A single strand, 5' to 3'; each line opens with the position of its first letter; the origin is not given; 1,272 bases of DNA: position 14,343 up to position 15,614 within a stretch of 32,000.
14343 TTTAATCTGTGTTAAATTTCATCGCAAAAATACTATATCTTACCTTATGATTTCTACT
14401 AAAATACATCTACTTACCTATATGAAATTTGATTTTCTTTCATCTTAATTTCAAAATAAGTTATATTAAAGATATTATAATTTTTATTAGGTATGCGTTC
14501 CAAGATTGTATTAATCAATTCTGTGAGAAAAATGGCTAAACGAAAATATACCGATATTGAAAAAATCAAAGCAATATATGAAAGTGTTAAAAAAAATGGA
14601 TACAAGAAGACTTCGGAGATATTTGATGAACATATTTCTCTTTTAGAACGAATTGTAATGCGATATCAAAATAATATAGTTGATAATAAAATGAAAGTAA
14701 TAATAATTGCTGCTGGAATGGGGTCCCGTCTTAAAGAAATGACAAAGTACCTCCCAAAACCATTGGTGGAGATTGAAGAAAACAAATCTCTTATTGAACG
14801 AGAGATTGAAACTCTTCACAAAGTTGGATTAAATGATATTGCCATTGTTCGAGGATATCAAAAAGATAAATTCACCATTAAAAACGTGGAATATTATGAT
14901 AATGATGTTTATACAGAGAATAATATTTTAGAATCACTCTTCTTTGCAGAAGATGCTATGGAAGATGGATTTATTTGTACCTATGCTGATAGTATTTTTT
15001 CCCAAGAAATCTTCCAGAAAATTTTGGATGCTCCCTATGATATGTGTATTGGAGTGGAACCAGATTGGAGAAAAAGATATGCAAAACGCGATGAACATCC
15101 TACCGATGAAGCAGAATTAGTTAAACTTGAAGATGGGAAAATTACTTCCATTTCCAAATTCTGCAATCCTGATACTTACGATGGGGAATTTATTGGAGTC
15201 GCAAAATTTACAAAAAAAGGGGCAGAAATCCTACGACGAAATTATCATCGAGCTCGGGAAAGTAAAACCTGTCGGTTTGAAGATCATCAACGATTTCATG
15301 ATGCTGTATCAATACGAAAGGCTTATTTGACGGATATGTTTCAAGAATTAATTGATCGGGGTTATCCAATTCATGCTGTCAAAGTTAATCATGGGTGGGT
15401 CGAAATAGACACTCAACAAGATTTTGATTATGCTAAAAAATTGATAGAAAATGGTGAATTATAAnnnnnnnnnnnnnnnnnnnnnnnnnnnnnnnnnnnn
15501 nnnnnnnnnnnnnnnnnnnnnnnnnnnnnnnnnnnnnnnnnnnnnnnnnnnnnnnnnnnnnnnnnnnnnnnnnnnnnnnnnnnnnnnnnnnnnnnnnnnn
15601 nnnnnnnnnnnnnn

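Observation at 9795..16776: Archaeal phosphonate locus: Fom1/Fom2/FomC-like front end plus three nucleotidyltransferase modules and a GlpT/UhpT-type transporter, with no known tailoring enzyme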

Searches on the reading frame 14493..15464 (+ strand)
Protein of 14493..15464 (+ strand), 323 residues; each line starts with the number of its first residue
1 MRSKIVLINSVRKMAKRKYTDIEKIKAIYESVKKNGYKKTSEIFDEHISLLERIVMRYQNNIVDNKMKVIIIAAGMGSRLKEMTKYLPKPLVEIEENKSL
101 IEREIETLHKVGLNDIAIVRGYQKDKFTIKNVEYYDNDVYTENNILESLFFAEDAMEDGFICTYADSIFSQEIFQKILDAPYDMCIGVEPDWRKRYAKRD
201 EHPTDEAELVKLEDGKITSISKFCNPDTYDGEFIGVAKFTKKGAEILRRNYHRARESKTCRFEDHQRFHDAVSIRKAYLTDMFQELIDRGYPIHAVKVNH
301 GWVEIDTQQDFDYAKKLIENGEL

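Call 3: search_protein_families(library=pfam, proteins=[window:14493-15464:+], max_evalue=0.001)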
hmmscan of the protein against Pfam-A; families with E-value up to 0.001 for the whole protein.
window:14493-15464:+ (323 aa): 2 families
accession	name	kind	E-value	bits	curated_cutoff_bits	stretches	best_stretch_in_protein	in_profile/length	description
PF12804.13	NTP_transf_3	-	1.6e-09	38.6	27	1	69-183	1-117/160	MobA-like NTP transferase domain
PF00483.29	NTP_transferase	-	2.5e-08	34.2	21.2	1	68-124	1-57/245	Nucleotidyl transferase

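Call 4: search_protein_families(library=ncbifam, proteins=[window:14493-15464:+], max_evalue=0.001)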
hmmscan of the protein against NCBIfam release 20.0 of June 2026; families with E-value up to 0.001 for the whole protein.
window:14493-15464:+ (323 aa): 19 families
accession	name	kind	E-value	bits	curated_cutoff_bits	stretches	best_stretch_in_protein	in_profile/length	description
TIGR03992.1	Arch_glmU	subfamily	2e-16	59.9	292.1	1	67-195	1-135/393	bifunctional sugar-1-phosphate nucleotidylyltransferase/acetyltransferase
NF041313.1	UDPGP_AglF_Halo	equivalog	3.2e-15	56.2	400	1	67-174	1-113/234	UTP--glucose-1-phosphate uridylyltransferase AglF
NF041135.1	IPPtranDIPPsyn_Thcocales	equivalog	2.3e-12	46.6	580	1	67-224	1-149/419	bifunctional L-myo-inositol-1-phosphate cytidylyltransferase/CDP-L-myo-inositol myo-inositolphosphotransferase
NF045761.1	NAMPUrTaseMurU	equivalog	9.9e-12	45.2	250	1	67-124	1-57/226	N-acetylmuramate alpha-1-phosphate uridylyltransferase MurU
TIGR01208.1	rmlA_long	equivalog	5.9e-11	41.8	320.25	1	68-128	1-61/353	glucose-1-phosphate thymidylyltransferase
NF041173.1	Sug_nt_acttase_Thmprot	equivalog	1.9e-10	40.2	600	1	67-198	1-137/405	bifunctional sugar-1-phosphate nucleotidylyltransferase/acetyltransferase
NF045665.1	NTPtran_DVU1551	equivalog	1.8e-08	33.8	315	1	68-128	2-56/359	DVU_1551 family NTP transferase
TIGR02623.1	G1P_cyt_trans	equivalog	2.7e-07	30.3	300.25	1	67-137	1-66/255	glucose-1-phosphate cytidylyltransferase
TIGR01099.1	galU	equivalog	3.6e-07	30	326.8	1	67-146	2-76/261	UTP--glucose-1-phosphate uridylyltransferase GalU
TIGR01173.1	glmU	equivalog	1.8e-05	23.8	366.85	1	67-128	1-58/452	bifunctional UDP-N-acetylglucosamine diphosphorylase/glucosamine-1-phosphate N-acetyltransferase GlmU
NF049965.1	GlMnHpPGnyltfHddC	equivalog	1.9e-05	24.4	300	1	67-141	1-84/221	D-glycero-D-manno-heptose 1-phosphate guanosyltransferase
TIGR02091.1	glgC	equivalog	2.1e-05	23.8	424.9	1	69-139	3-73/364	glucose-1-phosphate adenylyltransferase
NF010939.0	PRK14359.1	equivalog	4e-05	22.4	592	1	66-142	2-72/430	bifunctional UDP-N-acetylglucosamine diphosphorylase/glucosamine-1-phosphate N-acetyltransferase GlmU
NF001947.0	PRK00725.1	subfamily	6.1e-05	22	470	1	60-126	11-76/426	glucose-1-phosphate adenylyltransferase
NF010932.0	PRK14352.1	equivalog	0.00014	20.7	611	1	65-138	5-73/488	bifunctional UDP-N-acetylglucosamine diphosphorylase/glucosamine-1-phosphate N-acetyltransferase GlmU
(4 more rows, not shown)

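Call 27: search_solved_structures(query=window:14493-15464:+, max_evalue=0.01, show_alignments=2)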
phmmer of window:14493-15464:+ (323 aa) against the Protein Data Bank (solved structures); distinct sequences matched with E-value up to 0.01: 21.
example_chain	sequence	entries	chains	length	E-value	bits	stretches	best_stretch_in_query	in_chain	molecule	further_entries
1jyk_A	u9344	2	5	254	1.5e-14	57.2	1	62-177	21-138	CTP:phosphocholine Cytidylyltransferase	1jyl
2ggo_A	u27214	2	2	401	2.4e-06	30.2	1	67-189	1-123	401aa long hypothetical glucose-1-phosphate thymidylyltransferase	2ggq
7x8j_A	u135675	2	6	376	4.1e-06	29.4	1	67-125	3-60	Mannose-1-phosphate guanylyltransferase 1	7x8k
8yre_D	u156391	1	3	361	6.1e-06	28.9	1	67-125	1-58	Mannose-1-phosphate guanylyltransferase 1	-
8hhd_A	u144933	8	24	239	7.8e-06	28.5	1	63-120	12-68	Nucleotidyl transferase | N-acetylmuramate alpha-1-phosphate uridylyltransferase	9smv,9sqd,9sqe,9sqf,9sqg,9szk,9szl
2xme_A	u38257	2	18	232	1.1e-05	28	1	66-225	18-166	CTP-INOSITOL-1-PHOSPHATE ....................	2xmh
5z09_A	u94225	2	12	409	1.4e-05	27.7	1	67-131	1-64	Dual sugar-1-phosphate nucleotidylyltransferase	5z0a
8x7s_B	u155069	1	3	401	1.8e-05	27.3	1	65-118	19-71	UTP--glucose-1-phosphate uridylyltransferase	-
6pd1_A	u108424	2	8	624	6.7e-05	25.5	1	69-186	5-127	Nucleotidyl transferase/aminotransferase, class V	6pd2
4mnd_A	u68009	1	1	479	6.7e-05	25.5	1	66-225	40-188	CTP L-myo-inositol-1-phosphate cytidylyltransferase/CDP-L-myo-inositol myo-inositolphospho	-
7whr_B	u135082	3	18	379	0.00018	24.1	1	66-125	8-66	Nucleotidyl transferase family protein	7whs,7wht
6jq8_A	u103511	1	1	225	0.00019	23.9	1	68-140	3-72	Putative 6-deoxy-D-mannoheptose pathway protein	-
5xhw_A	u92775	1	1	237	0.00022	23.8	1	68-130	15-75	Putative 6-deoxy-D-mannoheptose pathway protein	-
4y7t_A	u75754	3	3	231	0.00096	21.7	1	67-120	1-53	Nucleotidyl transferase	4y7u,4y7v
9y3p_I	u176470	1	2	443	0.0018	20.7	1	68-120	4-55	Translation initiation factor eIF2B subunit gamma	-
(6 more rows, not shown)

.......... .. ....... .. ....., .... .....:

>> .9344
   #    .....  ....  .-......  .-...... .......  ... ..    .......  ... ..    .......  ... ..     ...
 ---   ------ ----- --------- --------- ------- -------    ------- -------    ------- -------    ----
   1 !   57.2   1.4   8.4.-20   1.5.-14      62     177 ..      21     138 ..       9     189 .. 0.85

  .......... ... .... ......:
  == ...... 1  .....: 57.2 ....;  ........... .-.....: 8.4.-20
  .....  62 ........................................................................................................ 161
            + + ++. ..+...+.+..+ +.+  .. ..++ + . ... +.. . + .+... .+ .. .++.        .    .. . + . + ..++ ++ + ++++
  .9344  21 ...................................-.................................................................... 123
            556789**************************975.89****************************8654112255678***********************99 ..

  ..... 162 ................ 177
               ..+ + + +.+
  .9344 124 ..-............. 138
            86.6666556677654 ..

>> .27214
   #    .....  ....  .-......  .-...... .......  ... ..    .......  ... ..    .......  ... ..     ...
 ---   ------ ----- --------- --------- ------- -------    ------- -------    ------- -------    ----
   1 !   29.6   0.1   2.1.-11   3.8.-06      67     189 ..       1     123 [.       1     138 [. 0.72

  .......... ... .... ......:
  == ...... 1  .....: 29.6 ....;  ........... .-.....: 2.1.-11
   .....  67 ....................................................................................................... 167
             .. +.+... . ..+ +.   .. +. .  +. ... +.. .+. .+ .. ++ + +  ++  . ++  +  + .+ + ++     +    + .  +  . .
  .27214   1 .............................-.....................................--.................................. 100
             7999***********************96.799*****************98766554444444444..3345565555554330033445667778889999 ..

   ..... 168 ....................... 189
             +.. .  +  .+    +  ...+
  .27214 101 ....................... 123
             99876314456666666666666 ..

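Call 31: find_homologous_proteins(query=window:14493-15464:+, max_evalue=1e-10)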
Query window:14493-15464:+ (323 aa): 2277 proteins with E <= 1e-10 among 3451 candidates; the best 120 are listed.
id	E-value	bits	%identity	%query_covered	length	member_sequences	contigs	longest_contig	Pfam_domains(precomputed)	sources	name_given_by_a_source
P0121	8.2e-209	710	99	99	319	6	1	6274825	PF00483.30,PF12804.14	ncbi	ncbi:hypothetical protein WKT22_04542 [Candidatus Lokiarchaeum ossiferum]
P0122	3.8e-163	560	79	96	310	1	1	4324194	PF00483.30,PF12804.14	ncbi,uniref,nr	ncbi:NTP transferase domain-containing protein [Promethearchaeum syntrophicum]|uniref:NTP transferas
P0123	7.1e-163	559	79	96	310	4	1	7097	PF00483.30,PF12804.14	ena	-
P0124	1.5e-162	558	79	96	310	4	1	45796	PF00483.30,PF12804.14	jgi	jgi:phosphoenolpyruvate phosphomutase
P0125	3.0e-162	557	77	97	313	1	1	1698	PF00483.30,PF12804.14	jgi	jgi:L-glutamine-phosphate cytidylyltransferase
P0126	1.4e-161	555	78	96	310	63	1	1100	PF00483.30,PF12804.14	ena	-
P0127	1.0e-160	552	77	96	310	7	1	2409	PF00483.30,PF12804.14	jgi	-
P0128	3.7e-159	547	76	96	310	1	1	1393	PF00483.30,PF12804.14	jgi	-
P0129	1.3e-158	545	77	96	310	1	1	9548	PF00483.30,PF12804.14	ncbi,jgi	ncbi:MAG: phosphocholine cytidylyltransferase family protein [Promethearchaeota archaeon]|jgi:phosph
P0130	3.2e-158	544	75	96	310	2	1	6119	PF00483.30,PF12804.14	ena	-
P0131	3.4e-158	544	75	96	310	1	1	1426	PF00483.30,PF12804.14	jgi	-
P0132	4.3e-158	543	76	96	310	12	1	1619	PF00483.30,PF12804.14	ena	-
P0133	4.5e-158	543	76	96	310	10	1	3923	PF00483.30,PF12804.14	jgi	-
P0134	5.4e-158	543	77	96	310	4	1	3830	PF00483.30,PF12804.14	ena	-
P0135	1.7e-155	535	75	96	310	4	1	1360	PF00483.30,PF12804.14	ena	-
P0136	5.4e-142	491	82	80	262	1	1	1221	PF00483.30,PF12804.14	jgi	jgi:phosphoenolpyruvate phosphomutase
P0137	8.7e-139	480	70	96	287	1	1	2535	PF00483.30,PF12804.14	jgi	-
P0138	3.2e-116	406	61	96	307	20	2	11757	PF00483.30,PF12804.14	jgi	-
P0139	1.5e-115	404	60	96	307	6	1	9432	PF00483.30,PF12804.14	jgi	jgi:choline kinase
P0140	2.5e-115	403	60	96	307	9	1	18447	PF00483.30,PF12804.14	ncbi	ncbi:MAG: NTP transferase domain-containing protein [Candidatus Hermodarchaeota archaeon]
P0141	7.1e-114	398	61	96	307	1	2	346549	PF00483.30,PF12804.14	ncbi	ncbi:MAG: NTP transferase domain-containing protein [Promethearchaeota archaeon]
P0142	1.6e-113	397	59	96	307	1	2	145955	PF00483.30,PF12804.14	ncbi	ncbi:MAG: NTP transferase domain-containing protein [Candidatus Hodarchaeota archaeon]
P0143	2.9e-113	396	59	96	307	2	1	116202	PF00483.30,PF12804.14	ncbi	ncbi:MAG: NTP transferase domain-containing protein [Promethearchaeota archaeon]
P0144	5.6e-112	392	59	96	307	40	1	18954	PF00483.30,PF12804.14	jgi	-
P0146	2.2e-111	390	60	94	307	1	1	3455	PF00483.30,PF12804.14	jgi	-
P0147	3.4e-110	386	59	96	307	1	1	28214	PF00483.30,PF12804.14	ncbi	-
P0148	3.7e-110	386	58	96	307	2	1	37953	PF00483.30,PF12804.14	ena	-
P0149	9.6e-110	385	57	96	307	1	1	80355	PF00483.30,PF12804.14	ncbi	ncbi:MAG: NTP transferase domain-containing protein [Promethearchaeota archaeon]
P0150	4.8e-108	379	58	96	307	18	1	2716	PF00483.30,PF12804.14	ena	-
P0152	1.6e-96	341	60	80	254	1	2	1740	PF00483.30,PF12804.14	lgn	-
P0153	3.5e-95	337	59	80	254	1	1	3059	PF00483.30,PF12804.14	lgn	-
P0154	1.2e-94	335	58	82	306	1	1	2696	PF00483.30,PF12804.14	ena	-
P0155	1.3e-94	335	58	80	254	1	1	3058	PF00483.30,PF12804.14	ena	-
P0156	1.2e-93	332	58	80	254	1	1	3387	PF00483.30,PF01128.26,PF12804.14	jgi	jgi:phosphoenolpyruvate phosphomutase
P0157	7.0e-93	329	58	80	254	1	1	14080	PF00483.30,PF12804.14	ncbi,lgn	ncbi:MAG: NTP transferase domain-containing protein [Candidatus Odinarchaeota archaeon]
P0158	7.2e-93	329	59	80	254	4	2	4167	PF00483.30,PF12804.14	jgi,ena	-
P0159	9.2e-93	329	58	79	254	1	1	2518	PF00483.30,PF12804.14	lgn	-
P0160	9.8e-93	329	58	80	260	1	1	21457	PF00483.30,PF12804.14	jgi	jgi:phosphoenolpyruvate phosphomutase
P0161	1.3e-92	328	56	80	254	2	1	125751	PF00483.30,PF01128.26,PF12804.14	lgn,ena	-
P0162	1.4e-92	328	57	80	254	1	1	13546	PF00483.30,PF01128.26,PF12804.14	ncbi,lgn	ncbi:MAG: NTP transferase domain-containing protein [Promethearchaeota archaeon]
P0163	1.8e-92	328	56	80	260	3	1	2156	PF00483.30,PF12804.14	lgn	-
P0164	2.7e-92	327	58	79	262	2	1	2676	PF00483.30,PF12804.14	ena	-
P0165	6.0e-92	326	56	80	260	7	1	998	PF00483.30,PF12804.14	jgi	-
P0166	7.4e-92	326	57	80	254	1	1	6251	PF00483.30,PF12804.14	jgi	jgi:phosphoenolpyruvate phosphomutase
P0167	7.5e-92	326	58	80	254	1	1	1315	PF00483.30,PF12804.14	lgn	-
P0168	8.9e-92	326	57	78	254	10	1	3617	PF00483.30,PF12804.14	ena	-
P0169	1.5e-91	325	57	80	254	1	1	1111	PF00483.30,PF12804.14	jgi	-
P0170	2.0e-91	324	56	80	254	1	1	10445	PF00483.30,PF12804.14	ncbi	ncbi:MAG: NTP transferase domain-containing protein [Promethearchaeota archaeon]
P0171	4.9e-91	323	56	80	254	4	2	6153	PF00483.30,PF12804.14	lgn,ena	-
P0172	1.3e-90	322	56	80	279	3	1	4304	PF00483.30,PF12804.14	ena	-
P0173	1.5e-90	322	56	80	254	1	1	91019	PF00483.30,PF01128.26,PF12804.14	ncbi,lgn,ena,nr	ncbi:MAG: phosphocholine cytidylyltransferase family protein [Candidatus Helarchaeota archaeon]|nr:p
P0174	2.7e-90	321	55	80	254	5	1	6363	PF00483.30,PF12804.14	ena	-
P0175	3.0e-90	321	57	80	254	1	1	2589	PF00483.30,PF12804.14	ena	-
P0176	1.3e-89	319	56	80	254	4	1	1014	PF00483.30,PF12804.14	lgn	-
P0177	2.6e-89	318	55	80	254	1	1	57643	PF00483.30,PF12804.14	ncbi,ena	-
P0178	3.9e-89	317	55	80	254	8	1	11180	PF00483.30,PF12804.14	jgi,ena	-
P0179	4.4e-89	317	56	80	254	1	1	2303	PF00483.30,PF12804.14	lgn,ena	-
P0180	6.8e-89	316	56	80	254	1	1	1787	PF00483.30,PF12804.14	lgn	-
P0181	7.1e-89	316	55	80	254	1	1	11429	PF00483.30,PF12804.14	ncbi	ncbi:MAG: NTP transferase domain-containing protein [Candidatus Thorarchaeota archaeon]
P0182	1.2e-88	315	55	80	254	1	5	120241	PF00483.30,PF12804.14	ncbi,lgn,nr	ncbi:MAG: phosphocholine cytidylyltransferase family protein [Candidatus Heimdallarchaeota archaeon]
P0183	1.9e-88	315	55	80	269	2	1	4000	PF00483.30,PF12804.14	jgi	-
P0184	2.7e-88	314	55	80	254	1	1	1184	PF00483.30,PF12804.14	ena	-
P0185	3.1e-88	314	55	80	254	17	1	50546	PF00483.30,PF12804.14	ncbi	ncbi:MAG: NTP transferase domain-containing protein [Promethearchaeota archaeon]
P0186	4.7e-88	313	54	80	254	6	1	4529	PF00483.30,PF12804.14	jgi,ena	-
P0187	5.2e-88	313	55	80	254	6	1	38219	PF00483.30,PF12804.14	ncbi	ncbi:MAG: NTP transferase domain-containing protein [Candidatus Hermodarchaeota archaeon]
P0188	7.9e-88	313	54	76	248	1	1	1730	PF12804.14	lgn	-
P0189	1.1e-87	312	54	80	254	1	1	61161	PF00483.30,PF12804.14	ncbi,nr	ncbi:MAG: hypothetical protein CEE43_13375 [Promethearchaeota archaeon Loki_b32]|nr:MAG: hypothetica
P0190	1.2e-87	312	55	80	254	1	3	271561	PF00483.30,PF12804.14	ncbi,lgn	-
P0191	1.5e-87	312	53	80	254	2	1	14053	PF00483.30,PF12804.14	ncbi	-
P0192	3.9e-87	310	54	80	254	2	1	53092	PF00483.30,PF12804.14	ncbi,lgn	-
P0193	8.3e-87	309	55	79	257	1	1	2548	PF00483.30,PF12804.14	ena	-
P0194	8.5e-87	309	55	79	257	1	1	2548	PF00483.30,PF12804.14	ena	-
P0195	2.6e-86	308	54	80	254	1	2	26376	PF00483.30,PF12804.14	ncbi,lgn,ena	-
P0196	4.5e-86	307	54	80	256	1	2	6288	PF00483.30,PF12804.14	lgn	-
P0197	5.5e-86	307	53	80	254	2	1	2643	PF00483.30,PF12804.14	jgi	jgi:choline kinase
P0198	5.8e-86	307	53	80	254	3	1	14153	PF00483.30,PF12804.14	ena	-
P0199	1.1e-85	306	54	80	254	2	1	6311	PF00483.30,PF12804.14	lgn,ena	-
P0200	2.0e-84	301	57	78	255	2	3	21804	PF00483.30,PF01128.26,PF12804.14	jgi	-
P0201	1.5e-83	299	54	80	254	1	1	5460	PF00483.30,PF12804.14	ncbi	-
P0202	2.9e-83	298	58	79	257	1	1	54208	PF00483.30,PF12804.14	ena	-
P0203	1.2e-82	296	55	78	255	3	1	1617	PF00483.30,PF01128.26,PF12804.14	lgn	-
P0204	3.6e-82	294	57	80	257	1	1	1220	PF00483.30,PF01128.26,PF12804.14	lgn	-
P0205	4.7e-82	294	53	79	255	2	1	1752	PF00483.30,PF12804.14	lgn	-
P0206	1.8e-81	292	54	78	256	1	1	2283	PF00483.30,PF01128.26,PF12804.14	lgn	-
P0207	3.1e-81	291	50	83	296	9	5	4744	PF00483.30,PF01128.26,PF12804.14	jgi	jgi:choline kinase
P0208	3.4e-81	291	55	77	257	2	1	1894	PF00483.30,PF01128.26,PF12804.14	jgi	-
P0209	1.2e-80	289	55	78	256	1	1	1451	PF00483.30,PF01128.26,PF12804.14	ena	-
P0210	1.9e-80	288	53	79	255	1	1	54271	PF00483.30,PF01128.26,PF12804.14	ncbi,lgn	-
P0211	3.1e-80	288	54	78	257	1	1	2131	PF00483.30,PF01128.26,PF12804.14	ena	-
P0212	2.0e-79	285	53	78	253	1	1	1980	PF00483.30,PF01128.26,PF12804.14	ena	-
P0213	2.8e-79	285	53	78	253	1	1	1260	PF00483.30,PF01128.26,PF12804.14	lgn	-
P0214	3.3e-79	284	53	78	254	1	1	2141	PF00483.30,PF01128.26,PF12804.14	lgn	-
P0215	3.8e-79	284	53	78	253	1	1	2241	PF00483.30,PF01128.26,PF12804.14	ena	-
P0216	3.8e-79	284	53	78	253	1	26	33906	PF00483.30,PF01128.26,PF12804.14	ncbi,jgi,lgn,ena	jgi:choline kinase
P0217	3.8e-79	284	53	78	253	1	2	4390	PF00483.30,PF01128.26,PF12804.14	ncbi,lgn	-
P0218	4.5e-79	284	53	78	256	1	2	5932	PF00483.30,PF01128.26,PF12804.14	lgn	-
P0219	5.2e-79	284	53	78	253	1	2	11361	PF00483.30,PF01128.26,PF12804.14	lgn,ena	-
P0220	5.3e-79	284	53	78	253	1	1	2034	PF00483.30,PF01128.26,PF12804.14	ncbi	-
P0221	6.3e-79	283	53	77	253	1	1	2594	PF00483.30,PF01128.26,PF12804.14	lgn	-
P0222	6.3e-79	283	53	78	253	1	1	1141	PF00483.30,PF12804.14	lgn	-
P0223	6.5e-79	283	54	79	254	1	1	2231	PF00483.30,PF01128.26,PF12804.14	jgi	-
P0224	7.2e-79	283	53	78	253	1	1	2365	PF00483.30,PF01128.26,PF12804.14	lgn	-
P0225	7.5e-79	283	54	78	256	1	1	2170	PF00483.30,PF01128.26,PF12804.14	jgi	jgi:choline kinase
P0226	7.5e-79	283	52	78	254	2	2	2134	PF00483.30,PF12804.14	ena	-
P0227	9.1e-79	283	52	78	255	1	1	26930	PF00483.30,PF01128.26,PF12804.14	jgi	-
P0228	9.8e-79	283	54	78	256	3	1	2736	PF00483.30,PF01128.26,PF12804.14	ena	-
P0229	1.3e-78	282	52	79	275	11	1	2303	PF00483.30,PF01128.26,PF12804.14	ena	-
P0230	1.4e-78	282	52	78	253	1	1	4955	PF00483.30,PF01128.26,PF12804.14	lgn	-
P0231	1.4e-78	282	52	77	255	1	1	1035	PF00483.30,PF01128.26,PF12804.14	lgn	-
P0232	1.7e-78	282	52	78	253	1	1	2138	PF00483.30,PF12804.14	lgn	-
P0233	1.9e-78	282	52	78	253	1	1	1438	PF00483.30,PF01128.26,PF12804.14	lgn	-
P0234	2.6e-78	281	52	78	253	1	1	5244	PF00483.30,PF01128.26,PF12804.14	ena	-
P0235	3.0e-78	281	53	78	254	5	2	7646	PF00483.30,PF01128.26,PF12804.14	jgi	jgi:choline kinase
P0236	3.2e-78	281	52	78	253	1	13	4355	PF00483.30,PF12804.14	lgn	-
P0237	3.3e-78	281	52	77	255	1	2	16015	PF00483.30,PF12804.14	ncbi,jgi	ncbi:MAG: phosphocholine cytidylyltransferase family protein [Candidatus Hodarchaeales archaeon]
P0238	3.6e-78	281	52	78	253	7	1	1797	PF00483.30,PF01128.26,PF12804.14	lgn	-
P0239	6.0e-78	280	52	78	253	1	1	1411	PF00483.30,PF12804.14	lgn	-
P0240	7.0e-78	280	52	78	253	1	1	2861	PF00483.30,PF01128.26,PF12804.14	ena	-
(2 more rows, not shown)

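Call 34: find_encoding_contigs(protein=P0122, flank=8000, max_places=1)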
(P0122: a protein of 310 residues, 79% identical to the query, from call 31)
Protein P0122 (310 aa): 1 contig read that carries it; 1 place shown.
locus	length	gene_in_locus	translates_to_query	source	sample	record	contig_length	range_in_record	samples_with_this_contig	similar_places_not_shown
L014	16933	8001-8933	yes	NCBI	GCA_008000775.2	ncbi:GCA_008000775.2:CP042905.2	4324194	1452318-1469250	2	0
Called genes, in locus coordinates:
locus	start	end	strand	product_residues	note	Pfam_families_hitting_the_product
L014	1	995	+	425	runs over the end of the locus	PF04230:PS_pyruv_trans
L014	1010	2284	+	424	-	PF02655:ATP-grasp_3, PF13535:ATP-grasp_4 (faint), PF15632:ATPgrasp_Ter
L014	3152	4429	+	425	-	PF04464:Glyphos_transf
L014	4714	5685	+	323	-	PF00535:Glycos_transf_2, PF10111:Glyco_tranf_2_2 (weak), PF13641:Glyco_tranf_2_3 (weak)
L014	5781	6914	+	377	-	PF00155:Aminotran_1_2 (weak), PF01041:DegT_DnrJ_EryC1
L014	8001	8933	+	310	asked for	PF00483:NTP_transferase, PF12804:NTP_transf_3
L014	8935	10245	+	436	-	PF07690:MFS_1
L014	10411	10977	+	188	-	PF00293:NUDIX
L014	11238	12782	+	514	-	PF00884:Sulfatase (faint), PF01663:Phosphodiest (faint)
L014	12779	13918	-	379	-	PF13439:Glyco_transf_4, PF00534:Glycos_transf_1, PF13692:Glyco_trans_1_4, PF13524:Glyco_trans_1_2 (weak)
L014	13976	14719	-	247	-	PF13412:HTH_24 (weak), PF01982:CTP-dep_RFKase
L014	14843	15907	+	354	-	PF04055:Radical_SAM, PF13353:Fer4_12 (weak)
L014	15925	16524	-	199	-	PF02096:60KD_IMP, PF01956:EMC3_TMCO1 (weak)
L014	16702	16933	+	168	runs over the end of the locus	PF04138:GtrA_DPMS_TM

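Call 35: find_encoding_contigs(protein=P0182, flank=8000, max_places=2)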
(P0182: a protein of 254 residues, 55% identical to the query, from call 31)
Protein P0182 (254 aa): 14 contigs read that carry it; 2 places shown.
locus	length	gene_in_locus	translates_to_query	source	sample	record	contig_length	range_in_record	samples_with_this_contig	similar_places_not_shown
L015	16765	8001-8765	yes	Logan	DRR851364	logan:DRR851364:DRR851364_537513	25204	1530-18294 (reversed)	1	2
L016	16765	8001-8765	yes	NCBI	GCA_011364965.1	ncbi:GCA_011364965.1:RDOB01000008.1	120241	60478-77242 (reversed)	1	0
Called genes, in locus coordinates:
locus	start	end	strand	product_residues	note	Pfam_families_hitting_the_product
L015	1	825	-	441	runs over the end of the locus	PF07690:MFS_1 (weak)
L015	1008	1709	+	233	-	-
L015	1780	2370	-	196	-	PF01596:Methyltransf_3, PF13578:Methyltransf_24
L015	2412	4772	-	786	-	PF01804:Penicil_amidase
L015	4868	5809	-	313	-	PF08713:DNA_alkylation (weak)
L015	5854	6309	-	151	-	PF05163:DinB, PF12867:DinB_2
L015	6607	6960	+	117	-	-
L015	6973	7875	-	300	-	PF00483:NTP_transferase, PF12804:NTP_transf_3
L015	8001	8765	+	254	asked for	PF00483:NTP_transferase, PF12804:NTP_transf_3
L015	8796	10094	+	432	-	PF07690:MFS_1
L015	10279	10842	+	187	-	PF00293:NUDIX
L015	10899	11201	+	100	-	PF01451:LMWPc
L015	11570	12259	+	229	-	PF01865:PhoU_div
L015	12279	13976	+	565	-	PF00528:BPD_transp_1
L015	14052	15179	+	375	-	PF00437:T2SSE (weak), PF00005:ABC_tran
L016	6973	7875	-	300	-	PF00483:NTP_transferase, PF12804:NTP_transf_3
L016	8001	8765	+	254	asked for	PF00483:NTP_transferase, PF12804:NTP_transf_3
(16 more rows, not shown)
